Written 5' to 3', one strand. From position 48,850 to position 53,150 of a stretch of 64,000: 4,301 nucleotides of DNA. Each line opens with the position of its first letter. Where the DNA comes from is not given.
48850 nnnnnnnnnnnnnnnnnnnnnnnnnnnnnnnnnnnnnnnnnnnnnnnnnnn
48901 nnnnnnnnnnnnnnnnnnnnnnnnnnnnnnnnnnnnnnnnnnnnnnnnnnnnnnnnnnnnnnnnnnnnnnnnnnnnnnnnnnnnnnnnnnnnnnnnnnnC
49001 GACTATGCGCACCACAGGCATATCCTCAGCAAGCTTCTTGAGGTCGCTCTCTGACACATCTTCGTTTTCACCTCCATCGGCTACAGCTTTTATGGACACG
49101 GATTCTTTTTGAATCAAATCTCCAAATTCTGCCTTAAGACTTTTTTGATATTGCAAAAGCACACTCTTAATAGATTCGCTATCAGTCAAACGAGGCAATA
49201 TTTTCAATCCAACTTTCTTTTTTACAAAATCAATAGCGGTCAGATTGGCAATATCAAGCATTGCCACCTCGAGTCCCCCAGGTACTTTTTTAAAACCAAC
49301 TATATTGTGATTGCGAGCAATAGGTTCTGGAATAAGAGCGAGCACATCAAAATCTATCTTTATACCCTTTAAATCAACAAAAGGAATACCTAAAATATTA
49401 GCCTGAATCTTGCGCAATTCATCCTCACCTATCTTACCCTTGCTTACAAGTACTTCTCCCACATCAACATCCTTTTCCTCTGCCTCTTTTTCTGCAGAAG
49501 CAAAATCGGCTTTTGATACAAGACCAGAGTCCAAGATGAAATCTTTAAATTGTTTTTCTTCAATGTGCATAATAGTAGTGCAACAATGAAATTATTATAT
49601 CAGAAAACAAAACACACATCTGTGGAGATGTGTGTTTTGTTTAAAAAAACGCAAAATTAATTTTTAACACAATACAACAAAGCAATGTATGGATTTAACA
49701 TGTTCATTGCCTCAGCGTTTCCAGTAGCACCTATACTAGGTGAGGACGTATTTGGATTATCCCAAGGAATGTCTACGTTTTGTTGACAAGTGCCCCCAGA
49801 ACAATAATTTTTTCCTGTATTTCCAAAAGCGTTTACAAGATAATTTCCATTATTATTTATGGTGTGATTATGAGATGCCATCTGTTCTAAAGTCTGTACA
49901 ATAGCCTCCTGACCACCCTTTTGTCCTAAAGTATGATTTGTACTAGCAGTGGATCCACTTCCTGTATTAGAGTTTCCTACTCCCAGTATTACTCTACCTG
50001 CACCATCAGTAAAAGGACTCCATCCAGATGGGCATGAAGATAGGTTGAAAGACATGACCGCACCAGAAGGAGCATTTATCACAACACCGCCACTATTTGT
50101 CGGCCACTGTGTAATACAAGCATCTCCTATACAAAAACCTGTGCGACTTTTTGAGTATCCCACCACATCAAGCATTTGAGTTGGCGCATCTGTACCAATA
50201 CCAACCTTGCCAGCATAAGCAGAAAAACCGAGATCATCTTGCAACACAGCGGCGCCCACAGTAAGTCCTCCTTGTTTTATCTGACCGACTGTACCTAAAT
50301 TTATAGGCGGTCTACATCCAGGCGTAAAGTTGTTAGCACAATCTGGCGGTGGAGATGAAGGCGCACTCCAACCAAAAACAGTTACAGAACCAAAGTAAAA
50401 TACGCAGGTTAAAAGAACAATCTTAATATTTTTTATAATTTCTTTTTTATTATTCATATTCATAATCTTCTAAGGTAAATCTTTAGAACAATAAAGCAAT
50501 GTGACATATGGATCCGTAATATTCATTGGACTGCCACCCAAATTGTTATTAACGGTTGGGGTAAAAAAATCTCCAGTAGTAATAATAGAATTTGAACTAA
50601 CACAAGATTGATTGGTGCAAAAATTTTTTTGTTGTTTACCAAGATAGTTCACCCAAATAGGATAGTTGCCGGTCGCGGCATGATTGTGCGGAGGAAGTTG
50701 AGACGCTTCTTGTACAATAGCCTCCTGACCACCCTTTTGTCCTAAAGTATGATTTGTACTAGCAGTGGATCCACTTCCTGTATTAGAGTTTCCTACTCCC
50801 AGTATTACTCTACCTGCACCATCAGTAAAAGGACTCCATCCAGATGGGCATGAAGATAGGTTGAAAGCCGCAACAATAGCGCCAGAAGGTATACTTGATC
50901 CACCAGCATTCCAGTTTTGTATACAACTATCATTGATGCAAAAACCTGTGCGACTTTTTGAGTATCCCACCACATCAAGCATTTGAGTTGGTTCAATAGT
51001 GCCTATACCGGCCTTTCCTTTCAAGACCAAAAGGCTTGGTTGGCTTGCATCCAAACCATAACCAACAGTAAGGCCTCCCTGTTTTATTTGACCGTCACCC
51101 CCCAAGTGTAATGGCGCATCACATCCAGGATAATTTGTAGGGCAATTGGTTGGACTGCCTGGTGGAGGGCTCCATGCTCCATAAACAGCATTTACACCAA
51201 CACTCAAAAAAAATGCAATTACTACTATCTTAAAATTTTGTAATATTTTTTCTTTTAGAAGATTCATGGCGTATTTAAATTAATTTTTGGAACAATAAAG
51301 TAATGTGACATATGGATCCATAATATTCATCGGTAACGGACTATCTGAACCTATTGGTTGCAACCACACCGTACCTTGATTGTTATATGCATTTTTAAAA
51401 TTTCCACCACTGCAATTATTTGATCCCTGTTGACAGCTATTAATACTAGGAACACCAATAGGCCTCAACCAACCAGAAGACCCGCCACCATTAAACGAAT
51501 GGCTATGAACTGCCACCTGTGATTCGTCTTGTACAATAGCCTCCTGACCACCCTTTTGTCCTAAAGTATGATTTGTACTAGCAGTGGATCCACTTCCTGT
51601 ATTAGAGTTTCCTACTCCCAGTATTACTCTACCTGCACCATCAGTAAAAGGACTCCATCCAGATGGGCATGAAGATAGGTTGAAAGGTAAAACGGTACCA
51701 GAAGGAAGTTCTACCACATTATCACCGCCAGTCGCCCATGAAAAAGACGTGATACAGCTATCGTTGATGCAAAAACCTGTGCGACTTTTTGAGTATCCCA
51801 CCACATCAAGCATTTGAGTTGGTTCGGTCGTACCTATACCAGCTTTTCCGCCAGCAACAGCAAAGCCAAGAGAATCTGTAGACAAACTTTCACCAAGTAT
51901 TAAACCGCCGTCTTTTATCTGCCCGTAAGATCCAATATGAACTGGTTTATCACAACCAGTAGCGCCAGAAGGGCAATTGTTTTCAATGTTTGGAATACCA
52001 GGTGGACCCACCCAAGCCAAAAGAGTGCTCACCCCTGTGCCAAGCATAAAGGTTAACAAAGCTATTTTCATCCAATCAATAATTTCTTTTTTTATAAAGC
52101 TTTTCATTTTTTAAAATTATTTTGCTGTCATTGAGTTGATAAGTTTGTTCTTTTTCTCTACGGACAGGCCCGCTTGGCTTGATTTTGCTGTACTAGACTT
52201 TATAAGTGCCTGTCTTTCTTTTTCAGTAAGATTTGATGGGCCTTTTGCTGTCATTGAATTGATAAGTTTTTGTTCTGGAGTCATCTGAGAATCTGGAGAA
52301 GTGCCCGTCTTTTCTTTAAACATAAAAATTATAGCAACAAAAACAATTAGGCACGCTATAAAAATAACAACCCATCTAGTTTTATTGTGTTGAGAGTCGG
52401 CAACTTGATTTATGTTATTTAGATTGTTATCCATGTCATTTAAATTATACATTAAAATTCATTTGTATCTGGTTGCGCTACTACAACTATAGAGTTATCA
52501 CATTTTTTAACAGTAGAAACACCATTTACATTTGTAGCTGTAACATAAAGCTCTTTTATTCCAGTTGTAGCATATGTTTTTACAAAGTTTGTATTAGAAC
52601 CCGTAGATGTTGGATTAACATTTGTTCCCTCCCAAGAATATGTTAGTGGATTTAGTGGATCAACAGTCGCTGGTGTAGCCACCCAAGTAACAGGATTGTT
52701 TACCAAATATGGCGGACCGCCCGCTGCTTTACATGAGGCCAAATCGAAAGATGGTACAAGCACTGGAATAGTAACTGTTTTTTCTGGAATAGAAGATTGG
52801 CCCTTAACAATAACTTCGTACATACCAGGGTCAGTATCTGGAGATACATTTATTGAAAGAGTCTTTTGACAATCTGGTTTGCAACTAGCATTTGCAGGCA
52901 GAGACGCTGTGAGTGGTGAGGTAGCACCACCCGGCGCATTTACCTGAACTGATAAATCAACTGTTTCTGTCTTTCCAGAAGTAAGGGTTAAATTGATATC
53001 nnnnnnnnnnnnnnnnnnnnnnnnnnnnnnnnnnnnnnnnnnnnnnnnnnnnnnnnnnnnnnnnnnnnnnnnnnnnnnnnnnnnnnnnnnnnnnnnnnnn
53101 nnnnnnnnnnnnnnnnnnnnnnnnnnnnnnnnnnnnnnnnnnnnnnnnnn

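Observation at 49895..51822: Perfectly identical 157-bp and 53-bp DNA blocks inside three diverged tandem paralogs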

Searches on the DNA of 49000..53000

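Call 35: search_rna_families(source=window, start=49000, end=53000, threshold=evalue, max_evalue=1)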
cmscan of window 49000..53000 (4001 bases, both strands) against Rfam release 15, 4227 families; matches with E-value up to 1: 0.
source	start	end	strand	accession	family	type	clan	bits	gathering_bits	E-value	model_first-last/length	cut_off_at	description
